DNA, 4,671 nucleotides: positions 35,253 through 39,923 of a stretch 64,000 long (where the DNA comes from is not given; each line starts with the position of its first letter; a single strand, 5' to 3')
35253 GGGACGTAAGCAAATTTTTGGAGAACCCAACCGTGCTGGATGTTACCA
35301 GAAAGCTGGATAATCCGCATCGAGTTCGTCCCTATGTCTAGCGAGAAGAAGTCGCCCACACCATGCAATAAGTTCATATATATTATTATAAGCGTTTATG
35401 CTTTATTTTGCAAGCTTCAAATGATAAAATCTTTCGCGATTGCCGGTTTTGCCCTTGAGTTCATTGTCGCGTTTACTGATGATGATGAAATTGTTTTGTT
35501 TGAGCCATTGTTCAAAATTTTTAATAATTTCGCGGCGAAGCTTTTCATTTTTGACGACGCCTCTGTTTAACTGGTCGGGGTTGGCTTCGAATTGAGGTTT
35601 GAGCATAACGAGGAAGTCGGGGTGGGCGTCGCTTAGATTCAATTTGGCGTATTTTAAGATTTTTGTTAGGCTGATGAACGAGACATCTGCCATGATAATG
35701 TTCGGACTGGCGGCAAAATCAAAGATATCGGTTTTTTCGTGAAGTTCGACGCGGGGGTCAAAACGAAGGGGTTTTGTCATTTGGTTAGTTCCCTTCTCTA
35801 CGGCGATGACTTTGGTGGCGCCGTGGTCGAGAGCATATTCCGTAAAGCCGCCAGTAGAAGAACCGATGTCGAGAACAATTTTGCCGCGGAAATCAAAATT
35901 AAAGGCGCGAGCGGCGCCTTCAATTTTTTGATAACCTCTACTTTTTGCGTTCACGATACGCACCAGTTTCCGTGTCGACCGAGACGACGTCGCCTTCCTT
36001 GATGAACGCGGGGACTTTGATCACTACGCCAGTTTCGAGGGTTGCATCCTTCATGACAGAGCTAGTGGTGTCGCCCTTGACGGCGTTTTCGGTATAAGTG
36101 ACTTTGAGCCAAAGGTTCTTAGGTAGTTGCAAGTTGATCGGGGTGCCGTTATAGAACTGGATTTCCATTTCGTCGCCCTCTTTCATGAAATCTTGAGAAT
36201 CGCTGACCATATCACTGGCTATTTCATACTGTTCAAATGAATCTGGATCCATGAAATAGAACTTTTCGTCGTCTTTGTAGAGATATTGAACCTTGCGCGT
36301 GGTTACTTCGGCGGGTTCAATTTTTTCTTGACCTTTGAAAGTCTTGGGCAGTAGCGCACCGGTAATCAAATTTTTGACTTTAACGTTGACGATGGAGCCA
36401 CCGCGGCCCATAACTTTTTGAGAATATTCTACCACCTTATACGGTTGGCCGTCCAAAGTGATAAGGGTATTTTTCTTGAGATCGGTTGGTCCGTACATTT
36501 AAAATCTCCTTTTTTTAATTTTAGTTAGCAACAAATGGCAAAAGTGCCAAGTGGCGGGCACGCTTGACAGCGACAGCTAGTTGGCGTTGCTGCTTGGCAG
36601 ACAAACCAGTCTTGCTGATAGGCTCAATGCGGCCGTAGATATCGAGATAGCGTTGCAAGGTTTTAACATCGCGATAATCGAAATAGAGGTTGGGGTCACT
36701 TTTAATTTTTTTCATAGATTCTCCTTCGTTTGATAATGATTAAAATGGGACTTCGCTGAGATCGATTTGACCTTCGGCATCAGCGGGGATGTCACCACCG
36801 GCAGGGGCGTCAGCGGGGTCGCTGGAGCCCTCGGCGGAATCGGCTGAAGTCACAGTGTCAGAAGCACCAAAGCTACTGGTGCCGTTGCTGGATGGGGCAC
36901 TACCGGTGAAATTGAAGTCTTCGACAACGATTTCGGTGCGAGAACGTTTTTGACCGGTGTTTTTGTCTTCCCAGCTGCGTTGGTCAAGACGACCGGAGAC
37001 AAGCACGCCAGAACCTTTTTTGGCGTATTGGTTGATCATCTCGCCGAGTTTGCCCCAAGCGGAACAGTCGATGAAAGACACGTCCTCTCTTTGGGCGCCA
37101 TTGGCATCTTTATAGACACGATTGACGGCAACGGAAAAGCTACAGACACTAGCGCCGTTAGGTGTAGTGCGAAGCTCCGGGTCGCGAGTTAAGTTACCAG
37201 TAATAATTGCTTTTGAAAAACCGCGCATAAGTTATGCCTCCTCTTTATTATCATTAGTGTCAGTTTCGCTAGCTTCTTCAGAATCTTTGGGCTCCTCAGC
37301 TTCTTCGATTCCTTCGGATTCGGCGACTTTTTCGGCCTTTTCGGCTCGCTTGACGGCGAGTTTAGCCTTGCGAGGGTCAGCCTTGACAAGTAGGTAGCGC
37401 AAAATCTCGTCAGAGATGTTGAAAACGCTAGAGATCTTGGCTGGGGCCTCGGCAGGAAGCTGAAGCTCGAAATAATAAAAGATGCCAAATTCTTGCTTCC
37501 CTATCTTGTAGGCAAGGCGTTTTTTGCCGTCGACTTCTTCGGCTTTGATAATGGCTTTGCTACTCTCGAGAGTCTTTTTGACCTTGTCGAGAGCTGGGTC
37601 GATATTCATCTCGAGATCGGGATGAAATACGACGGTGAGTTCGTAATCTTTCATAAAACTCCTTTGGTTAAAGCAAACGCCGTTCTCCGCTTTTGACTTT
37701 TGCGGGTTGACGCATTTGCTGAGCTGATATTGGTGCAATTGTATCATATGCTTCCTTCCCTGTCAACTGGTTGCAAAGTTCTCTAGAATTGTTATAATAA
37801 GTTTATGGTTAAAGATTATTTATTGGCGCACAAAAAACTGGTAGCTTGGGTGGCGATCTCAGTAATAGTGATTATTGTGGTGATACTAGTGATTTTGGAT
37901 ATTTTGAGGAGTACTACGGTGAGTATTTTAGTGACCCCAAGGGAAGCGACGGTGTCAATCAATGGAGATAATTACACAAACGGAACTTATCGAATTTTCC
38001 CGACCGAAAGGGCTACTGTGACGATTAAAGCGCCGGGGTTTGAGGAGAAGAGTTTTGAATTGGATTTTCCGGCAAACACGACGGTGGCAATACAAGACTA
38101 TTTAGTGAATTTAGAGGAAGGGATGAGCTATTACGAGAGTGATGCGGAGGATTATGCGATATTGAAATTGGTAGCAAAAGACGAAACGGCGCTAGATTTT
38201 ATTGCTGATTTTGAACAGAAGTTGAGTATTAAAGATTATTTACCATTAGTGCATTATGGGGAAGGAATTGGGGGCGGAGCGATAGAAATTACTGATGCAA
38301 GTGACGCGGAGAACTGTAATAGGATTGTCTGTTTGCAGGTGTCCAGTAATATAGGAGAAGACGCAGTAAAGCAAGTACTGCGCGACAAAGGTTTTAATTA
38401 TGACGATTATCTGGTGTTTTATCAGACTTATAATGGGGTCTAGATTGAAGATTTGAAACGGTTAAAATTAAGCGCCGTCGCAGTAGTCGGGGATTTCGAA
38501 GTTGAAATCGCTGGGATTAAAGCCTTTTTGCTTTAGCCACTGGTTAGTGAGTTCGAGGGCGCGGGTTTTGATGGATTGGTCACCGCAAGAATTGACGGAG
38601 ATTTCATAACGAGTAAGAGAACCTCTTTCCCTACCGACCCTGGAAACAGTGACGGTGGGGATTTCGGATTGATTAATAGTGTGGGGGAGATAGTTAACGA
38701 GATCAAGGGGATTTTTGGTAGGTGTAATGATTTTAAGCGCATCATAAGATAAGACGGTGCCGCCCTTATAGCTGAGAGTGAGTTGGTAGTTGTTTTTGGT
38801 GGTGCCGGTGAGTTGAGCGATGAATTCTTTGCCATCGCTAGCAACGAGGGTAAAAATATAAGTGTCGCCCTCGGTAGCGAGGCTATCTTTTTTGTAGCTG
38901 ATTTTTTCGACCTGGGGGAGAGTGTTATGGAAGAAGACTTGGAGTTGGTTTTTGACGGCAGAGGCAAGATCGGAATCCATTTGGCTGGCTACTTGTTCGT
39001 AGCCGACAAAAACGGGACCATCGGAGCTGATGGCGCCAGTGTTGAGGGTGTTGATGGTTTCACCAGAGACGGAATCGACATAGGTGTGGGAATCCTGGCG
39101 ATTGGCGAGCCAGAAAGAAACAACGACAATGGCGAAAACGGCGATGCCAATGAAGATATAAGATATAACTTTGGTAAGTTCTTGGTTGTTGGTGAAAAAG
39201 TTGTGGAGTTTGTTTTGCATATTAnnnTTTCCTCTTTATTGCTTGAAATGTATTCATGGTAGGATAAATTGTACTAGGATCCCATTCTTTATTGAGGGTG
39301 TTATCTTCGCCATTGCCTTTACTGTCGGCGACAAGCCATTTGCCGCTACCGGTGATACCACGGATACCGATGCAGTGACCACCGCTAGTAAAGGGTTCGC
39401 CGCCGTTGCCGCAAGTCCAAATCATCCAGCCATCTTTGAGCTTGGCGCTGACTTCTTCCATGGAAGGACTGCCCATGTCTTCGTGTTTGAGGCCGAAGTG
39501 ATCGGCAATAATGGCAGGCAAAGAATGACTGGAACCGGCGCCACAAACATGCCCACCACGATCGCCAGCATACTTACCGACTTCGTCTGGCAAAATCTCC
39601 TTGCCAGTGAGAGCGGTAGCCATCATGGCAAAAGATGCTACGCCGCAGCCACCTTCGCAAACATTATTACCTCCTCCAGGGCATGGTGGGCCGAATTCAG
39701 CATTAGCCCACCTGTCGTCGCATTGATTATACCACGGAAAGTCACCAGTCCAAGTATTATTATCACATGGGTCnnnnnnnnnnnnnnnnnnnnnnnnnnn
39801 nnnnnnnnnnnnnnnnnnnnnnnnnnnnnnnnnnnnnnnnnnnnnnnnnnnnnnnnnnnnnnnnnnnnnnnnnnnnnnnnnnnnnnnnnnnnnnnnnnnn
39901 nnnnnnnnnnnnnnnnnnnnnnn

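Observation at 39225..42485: Five-catalytic-domain cell-wall hydrolase that includes an SGNH esterase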

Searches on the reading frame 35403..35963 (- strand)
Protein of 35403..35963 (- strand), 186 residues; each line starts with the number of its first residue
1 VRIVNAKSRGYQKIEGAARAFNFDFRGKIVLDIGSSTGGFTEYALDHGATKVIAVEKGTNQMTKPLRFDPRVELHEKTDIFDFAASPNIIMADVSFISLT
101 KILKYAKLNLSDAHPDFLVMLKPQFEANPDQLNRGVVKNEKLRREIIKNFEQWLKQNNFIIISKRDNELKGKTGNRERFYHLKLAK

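Call 23: search_protein_families(library=pfam, proteins=[window:35403-35963:-], max_evalue=0.001)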
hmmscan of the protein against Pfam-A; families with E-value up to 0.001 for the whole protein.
window:35403-35963:- (186 aa): 1 family
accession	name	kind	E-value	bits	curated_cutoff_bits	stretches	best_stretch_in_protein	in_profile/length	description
PF01728.25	FtsJ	-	1.8e-29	103.4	24.1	1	7-182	2-179/181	FtsJ-like methyltransferase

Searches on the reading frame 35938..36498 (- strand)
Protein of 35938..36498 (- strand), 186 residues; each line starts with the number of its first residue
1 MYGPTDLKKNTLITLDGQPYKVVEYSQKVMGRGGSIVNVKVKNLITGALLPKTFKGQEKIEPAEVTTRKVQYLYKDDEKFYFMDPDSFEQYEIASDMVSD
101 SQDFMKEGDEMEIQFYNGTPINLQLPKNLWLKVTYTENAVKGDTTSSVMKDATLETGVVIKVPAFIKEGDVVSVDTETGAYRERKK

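Call 23: search_protein_families(library=pfam, proteins=[window:35938-36498:-], max_evalue=0.001)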
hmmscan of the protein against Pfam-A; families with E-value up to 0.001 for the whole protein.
window:35938-36498:- (186 aa): 3 families
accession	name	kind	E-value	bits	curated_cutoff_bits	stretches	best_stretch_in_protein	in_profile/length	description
PF09285.17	Elong-fact-P_C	-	3.9e-24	84.5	25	1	131-184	3-56/56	Elongation factor P, C-terminal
PF01132.26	EFP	-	4.9e-22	78.1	27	1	68-121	1-54/54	Elongation factor P (EF-P) OB domain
PF08207.18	EFP_N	-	4.9e-16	58.9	23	1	6-60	4-58/58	Elongation factor P (EF-P) KOW-like domain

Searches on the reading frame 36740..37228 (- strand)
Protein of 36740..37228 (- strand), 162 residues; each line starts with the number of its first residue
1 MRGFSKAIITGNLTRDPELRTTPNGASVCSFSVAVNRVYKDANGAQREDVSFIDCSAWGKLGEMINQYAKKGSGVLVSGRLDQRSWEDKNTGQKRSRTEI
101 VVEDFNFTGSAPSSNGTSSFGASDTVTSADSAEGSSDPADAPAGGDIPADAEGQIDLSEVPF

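Call 23: search_protein_families(library=pfam, proteins=[window:36740-37228:-], max_evalue=0.001)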
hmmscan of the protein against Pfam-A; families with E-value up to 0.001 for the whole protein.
window:36740-37228:- (162 aa): 1 family
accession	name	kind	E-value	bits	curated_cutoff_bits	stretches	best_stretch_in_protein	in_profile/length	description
PF00436.31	SSB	-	2.6e-37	127.4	26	1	5-107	2-103/104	Single-strand binding protein family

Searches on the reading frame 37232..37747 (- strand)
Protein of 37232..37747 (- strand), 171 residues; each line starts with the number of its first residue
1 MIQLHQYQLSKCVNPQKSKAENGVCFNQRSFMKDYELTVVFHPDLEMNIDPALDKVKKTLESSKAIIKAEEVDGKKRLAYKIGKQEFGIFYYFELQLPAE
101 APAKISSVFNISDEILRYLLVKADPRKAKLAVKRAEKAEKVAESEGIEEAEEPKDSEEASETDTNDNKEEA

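Call 23: search_protein_families(library=pfam, proteins=[window:37232-37747:-], max_evalue=0.001)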
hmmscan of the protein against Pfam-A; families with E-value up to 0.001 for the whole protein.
window:37232-37747:- (171 aa): 1 family
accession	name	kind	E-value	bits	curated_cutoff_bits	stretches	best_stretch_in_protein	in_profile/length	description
PF01250.22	Ribosomal_S6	-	1.4e-18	67.3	27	1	35-122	2-90/90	Ribosomal protein S6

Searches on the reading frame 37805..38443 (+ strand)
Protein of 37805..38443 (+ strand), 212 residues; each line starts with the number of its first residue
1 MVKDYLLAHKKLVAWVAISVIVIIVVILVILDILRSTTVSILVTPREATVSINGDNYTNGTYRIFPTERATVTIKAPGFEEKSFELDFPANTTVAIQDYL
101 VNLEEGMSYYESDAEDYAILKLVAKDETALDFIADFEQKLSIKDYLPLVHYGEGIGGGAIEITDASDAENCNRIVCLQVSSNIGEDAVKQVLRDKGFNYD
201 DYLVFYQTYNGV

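Call 23: search_protein_families(library=pfam, proteins=[window:37805-38443:+], max_evalue=0.001)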
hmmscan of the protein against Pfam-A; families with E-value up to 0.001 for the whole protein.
window:37805-38443:+ (212 aa): 1 family
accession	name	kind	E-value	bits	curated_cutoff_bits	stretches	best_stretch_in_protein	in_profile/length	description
PF08308.17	PEGA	-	0.00019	21.7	20.8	1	37-100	2-67/71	PEGA domain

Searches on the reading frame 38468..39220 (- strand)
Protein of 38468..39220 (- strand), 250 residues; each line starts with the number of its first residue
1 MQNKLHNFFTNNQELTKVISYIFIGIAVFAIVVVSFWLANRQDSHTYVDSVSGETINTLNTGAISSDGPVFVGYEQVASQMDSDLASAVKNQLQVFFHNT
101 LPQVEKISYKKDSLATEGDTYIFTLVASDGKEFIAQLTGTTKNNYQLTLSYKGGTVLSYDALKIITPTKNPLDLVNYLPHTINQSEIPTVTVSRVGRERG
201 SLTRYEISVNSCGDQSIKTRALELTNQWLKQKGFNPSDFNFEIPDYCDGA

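Call 23: search_protein_families(library=pfam, proteins=[window:38468-39220:-], max_evalue=0.001)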
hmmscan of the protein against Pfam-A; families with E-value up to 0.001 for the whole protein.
window:38468-39220:- (250 aa): 0 families

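Call 91: search_solved_structures(query=A6, max_evalue=5, show_alignments=1)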
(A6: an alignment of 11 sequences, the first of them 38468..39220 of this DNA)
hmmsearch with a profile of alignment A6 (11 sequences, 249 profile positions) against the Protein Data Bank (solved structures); distinct sequences matched with E-value up to 5: 11.
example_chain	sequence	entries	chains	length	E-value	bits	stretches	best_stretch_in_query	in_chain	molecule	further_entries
9m1r_R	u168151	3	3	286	0.28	13.8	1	1-55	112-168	2-oxoglutarate receptor 1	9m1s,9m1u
26xh_R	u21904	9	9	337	0.29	13.8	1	1-55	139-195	2-oxoglutarate receptor 1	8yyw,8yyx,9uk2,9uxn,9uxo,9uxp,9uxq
9vmn_R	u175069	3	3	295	0.3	13.8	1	1-55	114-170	2-oxoglutarate receptor 1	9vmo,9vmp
2n28_A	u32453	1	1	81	0.38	13.4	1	14-62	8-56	Protein Vpu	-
5ckm_A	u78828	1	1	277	0.44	13.2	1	124-199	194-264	Mannan-binding lectin serine peptidase 2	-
5cis_A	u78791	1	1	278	0.44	13.2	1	124-199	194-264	Mannan-binding lectin serine peptidase 2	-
5ckn_A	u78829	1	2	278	0.44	13.2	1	124-199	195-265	Mannan-binding lectin serine peptidase 2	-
1nt0_A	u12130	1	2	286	0.46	13.1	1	124-199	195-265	mannose-binding protein associated serine protease-2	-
9ctv_D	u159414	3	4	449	0.81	12.3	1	97-164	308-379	Gamma-aminobutyric acid receptor subunit beta-1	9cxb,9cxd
6b87_A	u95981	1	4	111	1.3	11.7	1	8-37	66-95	TMHC2_E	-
9vus_A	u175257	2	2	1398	1.9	11.1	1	1-55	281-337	Soluble cytochrome b562,2-oxoglutarate receptor 1,Soluble cytochrome b562,2-oxoglutarate r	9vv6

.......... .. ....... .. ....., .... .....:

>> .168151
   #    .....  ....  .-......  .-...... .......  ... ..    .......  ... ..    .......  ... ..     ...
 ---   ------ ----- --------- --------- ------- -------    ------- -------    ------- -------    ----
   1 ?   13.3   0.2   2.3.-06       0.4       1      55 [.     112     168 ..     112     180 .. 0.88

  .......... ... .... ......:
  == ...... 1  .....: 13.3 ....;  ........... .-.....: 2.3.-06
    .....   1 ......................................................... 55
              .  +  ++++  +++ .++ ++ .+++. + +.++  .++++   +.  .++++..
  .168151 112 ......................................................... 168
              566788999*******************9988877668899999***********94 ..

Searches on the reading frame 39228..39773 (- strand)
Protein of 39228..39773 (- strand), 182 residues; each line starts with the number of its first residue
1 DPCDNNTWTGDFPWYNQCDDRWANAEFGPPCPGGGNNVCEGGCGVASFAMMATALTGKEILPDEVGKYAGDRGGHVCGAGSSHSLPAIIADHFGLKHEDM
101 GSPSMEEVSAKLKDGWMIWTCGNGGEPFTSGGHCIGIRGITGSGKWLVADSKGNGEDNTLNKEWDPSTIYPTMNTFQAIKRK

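Call 19: search_protein_families(library=pfam, proteins=[window:39228-39773:-], max_evalue=1)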
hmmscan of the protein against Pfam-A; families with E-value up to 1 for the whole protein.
seq(182 aa): 1 family
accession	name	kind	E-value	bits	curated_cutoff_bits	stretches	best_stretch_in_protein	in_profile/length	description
PF13529.12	Peptidase_C39_2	-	2.9e-09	38.1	24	1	11-151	2-142/143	Peptidase_C39 like family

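Call 41: search_solved_structures(query=window:39228-39773:-, max_evalue=10, show_alignments=2)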
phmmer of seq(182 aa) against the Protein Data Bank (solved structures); distinct sequences matched with E-value up to 10: 0.

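Call 71: search_solved_structures(query=A5, max_evalue=1, show_alignments=2)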
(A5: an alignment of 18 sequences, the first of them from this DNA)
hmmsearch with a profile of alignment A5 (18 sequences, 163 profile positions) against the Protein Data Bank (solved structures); distinct sequences matched with E-value up to 1: 0.
